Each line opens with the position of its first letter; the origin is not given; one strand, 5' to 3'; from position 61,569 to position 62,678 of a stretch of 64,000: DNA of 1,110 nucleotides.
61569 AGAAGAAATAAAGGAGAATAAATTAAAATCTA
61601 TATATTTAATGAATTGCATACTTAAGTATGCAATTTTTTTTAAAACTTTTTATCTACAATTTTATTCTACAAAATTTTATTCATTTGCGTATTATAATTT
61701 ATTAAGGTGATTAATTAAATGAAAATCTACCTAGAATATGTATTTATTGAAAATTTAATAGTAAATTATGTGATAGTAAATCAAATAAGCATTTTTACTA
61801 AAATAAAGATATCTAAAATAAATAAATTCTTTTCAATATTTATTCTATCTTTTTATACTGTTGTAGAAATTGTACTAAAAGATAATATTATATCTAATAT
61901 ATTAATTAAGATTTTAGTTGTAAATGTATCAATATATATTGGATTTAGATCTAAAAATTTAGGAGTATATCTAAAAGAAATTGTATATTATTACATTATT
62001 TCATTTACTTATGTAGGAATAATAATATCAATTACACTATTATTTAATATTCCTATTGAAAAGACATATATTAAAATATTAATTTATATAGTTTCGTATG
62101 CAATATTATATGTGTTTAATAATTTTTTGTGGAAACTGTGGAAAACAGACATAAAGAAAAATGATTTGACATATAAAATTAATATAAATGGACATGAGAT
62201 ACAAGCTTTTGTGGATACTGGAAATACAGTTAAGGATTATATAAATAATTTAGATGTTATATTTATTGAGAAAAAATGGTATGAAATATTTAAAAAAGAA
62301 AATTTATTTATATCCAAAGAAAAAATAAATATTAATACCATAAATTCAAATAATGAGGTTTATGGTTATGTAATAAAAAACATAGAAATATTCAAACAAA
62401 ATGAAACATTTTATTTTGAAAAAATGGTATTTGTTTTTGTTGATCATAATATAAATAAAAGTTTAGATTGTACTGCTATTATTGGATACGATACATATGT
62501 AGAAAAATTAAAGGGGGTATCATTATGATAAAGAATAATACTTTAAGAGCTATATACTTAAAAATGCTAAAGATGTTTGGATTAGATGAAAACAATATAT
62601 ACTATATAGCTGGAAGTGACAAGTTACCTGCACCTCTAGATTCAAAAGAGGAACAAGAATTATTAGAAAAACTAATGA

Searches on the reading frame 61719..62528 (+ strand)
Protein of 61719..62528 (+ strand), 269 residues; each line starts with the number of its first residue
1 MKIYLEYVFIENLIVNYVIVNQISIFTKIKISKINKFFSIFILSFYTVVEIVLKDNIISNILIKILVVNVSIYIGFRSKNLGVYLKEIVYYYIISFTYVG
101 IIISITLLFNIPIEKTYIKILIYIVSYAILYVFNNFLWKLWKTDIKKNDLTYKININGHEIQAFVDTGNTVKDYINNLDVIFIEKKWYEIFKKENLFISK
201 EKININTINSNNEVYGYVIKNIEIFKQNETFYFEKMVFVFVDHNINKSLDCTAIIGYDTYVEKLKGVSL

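Call 88: search_protein_families(library=pfam, proteins=[window:61719-62525:+], max_evalue=0.0001)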
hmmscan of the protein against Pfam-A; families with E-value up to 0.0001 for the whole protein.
window:61719-62525:+ (269 aa): 1 family
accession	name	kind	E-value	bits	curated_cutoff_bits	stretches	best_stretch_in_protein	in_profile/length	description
PF03419.18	Peptidase_U4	-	1.1e-25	91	28.4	1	2-255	1-280/284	Sporulation factor SpoIIGA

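Call 102: find_encoding_contigs(protein=window:61719-62528:+, flank=10000, max_places=2)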
Protein window:61719-62528:+ (269 aa): 4 contigs read that carry it; 1 place shown.
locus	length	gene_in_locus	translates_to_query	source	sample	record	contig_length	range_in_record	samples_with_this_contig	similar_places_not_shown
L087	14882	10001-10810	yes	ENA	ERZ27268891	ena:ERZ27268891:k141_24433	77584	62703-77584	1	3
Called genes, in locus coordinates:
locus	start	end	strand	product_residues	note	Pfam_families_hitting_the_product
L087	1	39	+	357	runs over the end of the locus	PF02463:SMC_N (weak), PF13476:AAA_23, PF02463:SMC_N (weak)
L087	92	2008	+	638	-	PF02518:HATPase_c, PF00204:DNA_gyraseB, PF01751:Toprim, PF00986:DNA_gyraseB_C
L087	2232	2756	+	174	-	PF05198:IF3_N, PF00707:IF3_C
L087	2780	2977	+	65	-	PF01632:Ribosomal_L35p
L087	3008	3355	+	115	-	PF00453:Ribosomal_L20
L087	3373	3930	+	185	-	PF08207:EFP_N, PF01132:EFP, PF09285:Elong-fact-P_C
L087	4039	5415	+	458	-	PF00919:UPF0004, PF04055:Radical_SAM, PF01938:TRAM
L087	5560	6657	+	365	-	PF01551:Peptidase_M23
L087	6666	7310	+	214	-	PF02163:Peptidase_M50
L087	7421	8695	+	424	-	PF14450:FtsA (weak), PF02491:SHS2_FTSA, PF11104:PilM_2, PF06723:MreB_Mbl (weak), PF14450:FtsA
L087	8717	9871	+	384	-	PF00091:Tubulin, PF12327:FtsZ_C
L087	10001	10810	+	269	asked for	PF03419:Peptidase_U4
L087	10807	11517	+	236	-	PF04542:Sigma70_r2, PF04545:Sigma70_r4, PF01381:HTH_3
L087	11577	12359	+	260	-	PF04542:Sigma70_r2, PF08281:Sigma70_r4_2, PF16509:KORA (weak), PF04545:Sigma70_r4, PF01381:HTH_3 (weak)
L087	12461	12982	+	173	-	PF01520:Amidase_3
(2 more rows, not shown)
